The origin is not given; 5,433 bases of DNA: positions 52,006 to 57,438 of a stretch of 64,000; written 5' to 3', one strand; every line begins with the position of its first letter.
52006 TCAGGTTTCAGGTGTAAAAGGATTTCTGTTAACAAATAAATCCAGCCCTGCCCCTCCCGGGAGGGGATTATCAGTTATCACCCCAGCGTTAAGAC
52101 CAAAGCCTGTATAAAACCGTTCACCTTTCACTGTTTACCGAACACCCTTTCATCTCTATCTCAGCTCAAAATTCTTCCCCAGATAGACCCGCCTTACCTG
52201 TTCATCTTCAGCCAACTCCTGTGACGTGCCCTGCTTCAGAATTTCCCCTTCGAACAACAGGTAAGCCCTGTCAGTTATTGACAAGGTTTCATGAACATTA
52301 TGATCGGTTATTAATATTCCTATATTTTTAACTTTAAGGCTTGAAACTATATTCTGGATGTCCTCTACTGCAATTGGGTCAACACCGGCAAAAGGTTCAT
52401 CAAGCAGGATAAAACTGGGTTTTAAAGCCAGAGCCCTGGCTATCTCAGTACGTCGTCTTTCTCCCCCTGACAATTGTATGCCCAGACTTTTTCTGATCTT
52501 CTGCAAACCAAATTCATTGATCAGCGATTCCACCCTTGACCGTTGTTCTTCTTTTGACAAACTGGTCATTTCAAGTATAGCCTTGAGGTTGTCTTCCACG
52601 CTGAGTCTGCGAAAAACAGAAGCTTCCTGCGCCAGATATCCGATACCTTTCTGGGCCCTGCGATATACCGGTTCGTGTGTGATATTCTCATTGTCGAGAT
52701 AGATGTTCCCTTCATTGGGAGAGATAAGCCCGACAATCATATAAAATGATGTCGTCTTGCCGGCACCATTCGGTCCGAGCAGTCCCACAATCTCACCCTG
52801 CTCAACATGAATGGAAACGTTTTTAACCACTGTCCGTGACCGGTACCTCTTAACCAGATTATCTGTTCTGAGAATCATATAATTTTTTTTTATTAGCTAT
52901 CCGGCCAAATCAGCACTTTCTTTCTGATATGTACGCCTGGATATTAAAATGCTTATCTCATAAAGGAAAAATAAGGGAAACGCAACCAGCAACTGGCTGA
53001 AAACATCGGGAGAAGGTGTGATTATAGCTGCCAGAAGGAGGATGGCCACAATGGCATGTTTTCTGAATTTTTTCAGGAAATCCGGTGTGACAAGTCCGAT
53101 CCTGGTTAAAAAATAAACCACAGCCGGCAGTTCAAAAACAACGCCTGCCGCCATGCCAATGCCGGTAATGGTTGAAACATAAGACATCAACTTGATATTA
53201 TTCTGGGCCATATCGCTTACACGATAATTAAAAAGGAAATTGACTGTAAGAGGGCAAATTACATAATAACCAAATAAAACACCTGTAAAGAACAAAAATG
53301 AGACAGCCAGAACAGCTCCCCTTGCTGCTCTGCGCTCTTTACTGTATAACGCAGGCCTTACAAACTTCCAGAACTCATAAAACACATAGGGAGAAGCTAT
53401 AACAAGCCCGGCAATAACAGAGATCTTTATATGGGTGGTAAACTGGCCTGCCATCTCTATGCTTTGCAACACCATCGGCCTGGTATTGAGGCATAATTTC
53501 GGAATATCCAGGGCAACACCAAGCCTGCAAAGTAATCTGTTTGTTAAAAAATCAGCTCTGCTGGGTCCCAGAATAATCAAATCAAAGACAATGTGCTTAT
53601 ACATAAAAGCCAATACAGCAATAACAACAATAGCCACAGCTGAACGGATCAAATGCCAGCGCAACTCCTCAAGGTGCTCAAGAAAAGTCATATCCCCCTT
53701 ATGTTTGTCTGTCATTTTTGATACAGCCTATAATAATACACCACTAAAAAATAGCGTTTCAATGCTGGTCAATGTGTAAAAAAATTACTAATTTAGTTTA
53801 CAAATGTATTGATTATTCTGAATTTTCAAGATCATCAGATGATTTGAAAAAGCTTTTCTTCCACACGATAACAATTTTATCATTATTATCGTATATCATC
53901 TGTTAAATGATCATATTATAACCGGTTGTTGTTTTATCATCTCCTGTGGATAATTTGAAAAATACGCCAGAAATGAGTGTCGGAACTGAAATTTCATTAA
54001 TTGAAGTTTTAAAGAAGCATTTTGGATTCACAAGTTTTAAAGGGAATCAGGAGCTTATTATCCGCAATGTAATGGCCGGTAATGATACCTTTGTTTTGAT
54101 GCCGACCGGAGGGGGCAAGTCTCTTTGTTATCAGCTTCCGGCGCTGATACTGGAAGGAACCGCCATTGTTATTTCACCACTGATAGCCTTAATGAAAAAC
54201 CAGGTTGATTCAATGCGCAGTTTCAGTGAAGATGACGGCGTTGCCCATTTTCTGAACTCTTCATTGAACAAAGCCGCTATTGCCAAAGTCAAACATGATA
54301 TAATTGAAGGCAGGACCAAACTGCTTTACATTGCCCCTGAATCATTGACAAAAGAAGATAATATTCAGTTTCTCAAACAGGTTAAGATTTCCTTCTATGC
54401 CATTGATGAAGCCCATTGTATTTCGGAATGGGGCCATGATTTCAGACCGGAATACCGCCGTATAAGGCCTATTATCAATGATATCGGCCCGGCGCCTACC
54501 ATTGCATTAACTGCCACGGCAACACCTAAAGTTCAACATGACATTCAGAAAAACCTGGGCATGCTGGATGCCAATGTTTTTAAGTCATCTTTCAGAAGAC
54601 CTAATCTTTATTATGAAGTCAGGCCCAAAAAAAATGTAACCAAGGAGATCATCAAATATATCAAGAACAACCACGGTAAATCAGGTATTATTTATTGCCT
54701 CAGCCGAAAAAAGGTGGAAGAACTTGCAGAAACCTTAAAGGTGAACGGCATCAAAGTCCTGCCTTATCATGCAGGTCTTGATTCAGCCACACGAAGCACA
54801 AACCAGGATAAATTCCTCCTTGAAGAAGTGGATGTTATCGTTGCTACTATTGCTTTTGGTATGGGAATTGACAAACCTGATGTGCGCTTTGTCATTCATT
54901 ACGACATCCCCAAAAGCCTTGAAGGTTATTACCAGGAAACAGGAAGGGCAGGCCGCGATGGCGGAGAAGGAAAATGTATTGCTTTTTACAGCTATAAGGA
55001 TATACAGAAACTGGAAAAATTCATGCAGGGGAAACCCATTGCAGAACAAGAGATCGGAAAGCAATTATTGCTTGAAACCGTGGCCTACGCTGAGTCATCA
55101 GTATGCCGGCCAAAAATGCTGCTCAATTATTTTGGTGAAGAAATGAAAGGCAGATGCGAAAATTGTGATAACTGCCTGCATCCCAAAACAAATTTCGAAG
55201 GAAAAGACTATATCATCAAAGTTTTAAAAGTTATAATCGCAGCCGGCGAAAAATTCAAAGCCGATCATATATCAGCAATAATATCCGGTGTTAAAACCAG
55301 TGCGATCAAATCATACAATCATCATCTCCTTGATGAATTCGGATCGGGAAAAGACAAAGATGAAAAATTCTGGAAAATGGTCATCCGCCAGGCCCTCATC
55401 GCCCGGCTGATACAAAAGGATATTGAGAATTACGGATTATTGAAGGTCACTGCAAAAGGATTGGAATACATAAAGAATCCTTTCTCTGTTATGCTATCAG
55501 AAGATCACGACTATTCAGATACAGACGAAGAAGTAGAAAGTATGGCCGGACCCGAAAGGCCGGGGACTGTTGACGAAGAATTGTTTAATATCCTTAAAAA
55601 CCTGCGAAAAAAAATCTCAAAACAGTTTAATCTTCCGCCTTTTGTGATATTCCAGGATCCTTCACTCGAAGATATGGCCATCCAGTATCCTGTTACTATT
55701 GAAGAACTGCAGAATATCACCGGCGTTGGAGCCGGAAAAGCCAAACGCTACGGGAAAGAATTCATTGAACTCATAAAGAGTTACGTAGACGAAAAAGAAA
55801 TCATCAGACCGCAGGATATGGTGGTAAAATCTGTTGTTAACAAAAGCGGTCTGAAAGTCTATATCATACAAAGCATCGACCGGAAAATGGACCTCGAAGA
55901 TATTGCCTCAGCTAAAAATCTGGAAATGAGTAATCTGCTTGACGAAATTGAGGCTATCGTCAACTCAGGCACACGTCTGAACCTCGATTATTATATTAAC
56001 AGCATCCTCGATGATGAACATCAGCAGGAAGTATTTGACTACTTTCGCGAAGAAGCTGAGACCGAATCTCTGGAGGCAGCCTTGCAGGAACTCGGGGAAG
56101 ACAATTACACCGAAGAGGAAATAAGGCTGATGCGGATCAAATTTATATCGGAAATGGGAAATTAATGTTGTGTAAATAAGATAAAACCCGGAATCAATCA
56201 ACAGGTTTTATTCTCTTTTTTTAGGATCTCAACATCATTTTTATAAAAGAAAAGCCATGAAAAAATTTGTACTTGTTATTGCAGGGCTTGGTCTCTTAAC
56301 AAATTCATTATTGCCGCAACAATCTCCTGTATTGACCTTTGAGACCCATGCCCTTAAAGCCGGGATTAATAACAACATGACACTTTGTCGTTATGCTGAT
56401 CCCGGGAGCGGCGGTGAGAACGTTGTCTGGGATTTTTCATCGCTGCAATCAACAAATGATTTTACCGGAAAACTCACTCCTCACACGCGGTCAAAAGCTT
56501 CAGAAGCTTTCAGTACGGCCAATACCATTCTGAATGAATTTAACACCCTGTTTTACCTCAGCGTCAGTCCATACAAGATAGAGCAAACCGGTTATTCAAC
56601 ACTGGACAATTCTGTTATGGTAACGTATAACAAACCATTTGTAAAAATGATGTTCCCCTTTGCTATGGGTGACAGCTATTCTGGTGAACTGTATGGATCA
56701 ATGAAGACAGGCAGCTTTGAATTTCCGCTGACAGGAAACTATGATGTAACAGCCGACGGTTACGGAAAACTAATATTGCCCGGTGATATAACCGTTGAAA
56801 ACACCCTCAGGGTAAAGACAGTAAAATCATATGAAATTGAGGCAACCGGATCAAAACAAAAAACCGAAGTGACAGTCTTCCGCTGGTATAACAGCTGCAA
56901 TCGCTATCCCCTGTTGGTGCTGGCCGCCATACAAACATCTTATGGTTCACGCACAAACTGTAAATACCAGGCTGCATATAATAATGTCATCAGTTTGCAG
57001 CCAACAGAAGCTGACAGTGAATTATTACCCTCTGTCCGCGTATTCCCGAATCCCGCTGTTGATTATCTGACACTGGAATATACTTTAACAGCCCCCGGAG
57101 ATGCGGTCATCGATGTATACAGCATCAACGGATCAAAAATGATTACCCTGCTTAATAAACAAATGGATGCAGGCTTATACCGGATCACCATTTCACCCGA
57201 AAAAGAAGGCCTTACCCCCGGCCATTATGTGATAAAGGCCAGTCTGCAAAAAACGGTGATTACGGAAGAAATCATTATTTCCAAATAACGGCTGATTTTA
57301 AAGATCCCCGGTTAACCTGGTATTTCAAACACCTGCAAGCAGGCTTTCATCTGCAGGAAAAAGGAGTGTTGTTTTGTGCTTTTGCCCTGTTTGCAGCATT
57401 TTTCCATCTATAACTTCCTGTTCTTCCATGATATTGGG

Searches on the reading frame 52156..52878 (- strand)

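Call 58: search_protein_families(library=pfam, proteins=[window:52156-52878:-], max_evalue=0.0001)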
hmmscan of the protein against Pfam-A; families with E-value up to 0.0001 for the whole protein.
window:52156-52878:- (240 aa): 1 family
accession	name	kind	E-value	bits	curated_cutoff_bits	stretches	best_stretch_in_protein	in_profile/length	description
PF00005.33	ABC_tran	-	1e-36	127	25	1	18-164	1-137/137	ABC transporter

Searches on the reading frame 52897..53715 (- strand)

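Call 58: search_protein_families(library=pfam, proteins=[window:52897-53715:-], max_evalue=0.0001)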
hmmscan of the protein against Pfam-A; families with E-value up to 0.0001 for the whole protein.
window:52897-53715:- (272 aa): 1 family
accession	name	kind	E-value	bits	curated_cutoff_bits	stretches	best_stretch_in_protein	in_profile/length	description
PF00902.23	TatC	-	1.8e-66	224.3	25.1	1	13-247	1-208/208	Sec-independent protein translocase protein (TatC)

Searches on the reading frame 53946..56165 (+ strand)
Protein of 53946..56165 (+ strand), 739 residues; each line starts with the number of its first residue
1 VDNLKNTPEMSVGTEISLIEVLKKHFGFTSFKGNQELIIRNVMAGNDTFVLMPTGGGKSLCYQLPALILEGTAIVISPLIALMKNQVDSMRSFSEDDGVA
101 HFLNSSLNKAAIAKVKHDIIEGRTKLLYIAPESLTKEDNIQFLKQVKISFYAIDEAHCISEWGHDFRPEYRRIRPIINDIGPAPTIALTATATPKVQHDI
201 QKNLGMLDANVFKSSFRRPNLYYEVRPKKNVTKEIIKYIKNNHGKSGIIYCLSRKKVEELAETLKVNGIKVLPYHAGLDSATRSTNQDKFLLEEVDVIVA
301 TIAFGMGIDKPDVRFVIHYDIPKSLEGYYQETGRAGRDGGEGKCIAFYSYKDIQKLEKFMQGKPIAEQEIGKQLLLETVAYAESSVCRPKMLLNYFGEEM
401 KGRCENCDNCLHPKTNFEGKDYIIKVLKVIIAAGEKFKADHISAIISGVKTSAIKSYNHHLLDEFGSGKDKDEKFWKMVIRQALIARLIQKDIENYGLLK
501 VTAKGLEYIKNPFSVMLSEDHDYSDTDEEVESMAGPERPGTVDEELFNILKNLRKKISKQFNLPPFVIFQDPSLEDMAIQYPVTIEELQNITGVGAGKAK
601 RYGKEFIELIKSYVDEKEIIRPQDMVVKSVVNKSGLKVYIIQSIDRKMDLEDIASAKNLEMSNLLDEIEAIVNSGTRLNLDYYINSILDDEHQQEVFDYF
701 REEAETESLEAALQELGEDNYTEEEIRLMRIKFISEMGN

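Call 58: search_protein_families(library=pfam, proteins=[window:53946-56165:+], max_evalue=0.0001)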
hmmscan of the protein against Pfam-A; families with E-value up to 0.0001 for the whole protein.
window:53946-56165:+ (739 aa): 7 families
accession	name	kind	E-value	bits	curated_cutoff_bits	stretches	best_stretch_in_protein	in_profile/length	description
PF21220.3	RecQ-1-like_HTH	-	3.4e-26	91.5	27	1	634-684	1-51/51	RecQ-1-like, helix-turn-helix domain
PF00270.35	DEAD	-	1e-25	90.9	26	1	34-196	3-164/167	DEAD/DEAH box helicase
PF09382.16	RQC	-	2.8e-22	79.1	23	1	415-523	3-111/114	RQC domain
PF00271.37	Helicase_C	-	5.6e-22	78.5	23.5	1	233-339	4-110/110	Helicase conserved C-terminal domain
PF00570.28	HRDC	-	9.1e-19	67.6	23.8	1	544-610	2-68/68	HRDC domain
PF16124.10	RecQ_Zn_bind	-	1.9e-16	61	25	1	350-411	1-66/66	RecQ zinc-binding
PF04851.21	ResIII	-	1e-05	25.9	22.5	1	46-192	24-162/164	Type III restriction enzyme, res subunit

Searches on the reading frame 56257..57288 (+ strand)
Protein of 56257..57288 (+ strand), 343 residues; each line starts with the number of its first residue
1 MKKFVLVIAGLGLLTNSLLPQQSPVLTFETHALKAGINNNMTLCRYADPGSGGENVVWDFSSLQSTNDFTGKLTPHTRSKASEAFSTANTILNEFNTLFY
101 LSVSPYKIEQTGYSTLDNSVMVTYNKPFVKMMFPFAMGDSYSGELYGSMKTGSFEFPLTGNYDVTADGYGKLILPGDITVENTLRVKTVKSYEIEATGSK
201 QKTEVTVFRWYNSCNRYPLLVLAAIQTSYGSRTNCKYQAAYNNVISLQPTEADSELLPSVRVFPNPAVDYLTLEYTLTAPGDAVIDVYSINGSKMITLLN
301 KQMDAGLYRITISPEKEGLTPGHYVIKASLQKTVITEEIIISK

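Call 58: search_protein_families(library=pfam, proteins=[window:56257-57288:+], max_evalue=0.0001)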
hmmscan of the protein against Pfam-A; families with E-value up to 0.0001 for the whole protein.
window:56257-57288:+ (343 aa): 1 family
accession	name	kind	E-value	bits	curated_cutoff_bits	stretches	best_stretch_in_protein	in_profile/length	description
PF18962.6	Por_Secre_tail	-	3.6e-07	30.8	27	1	262-341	1-75/75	Secretion system C-terminal sorting domain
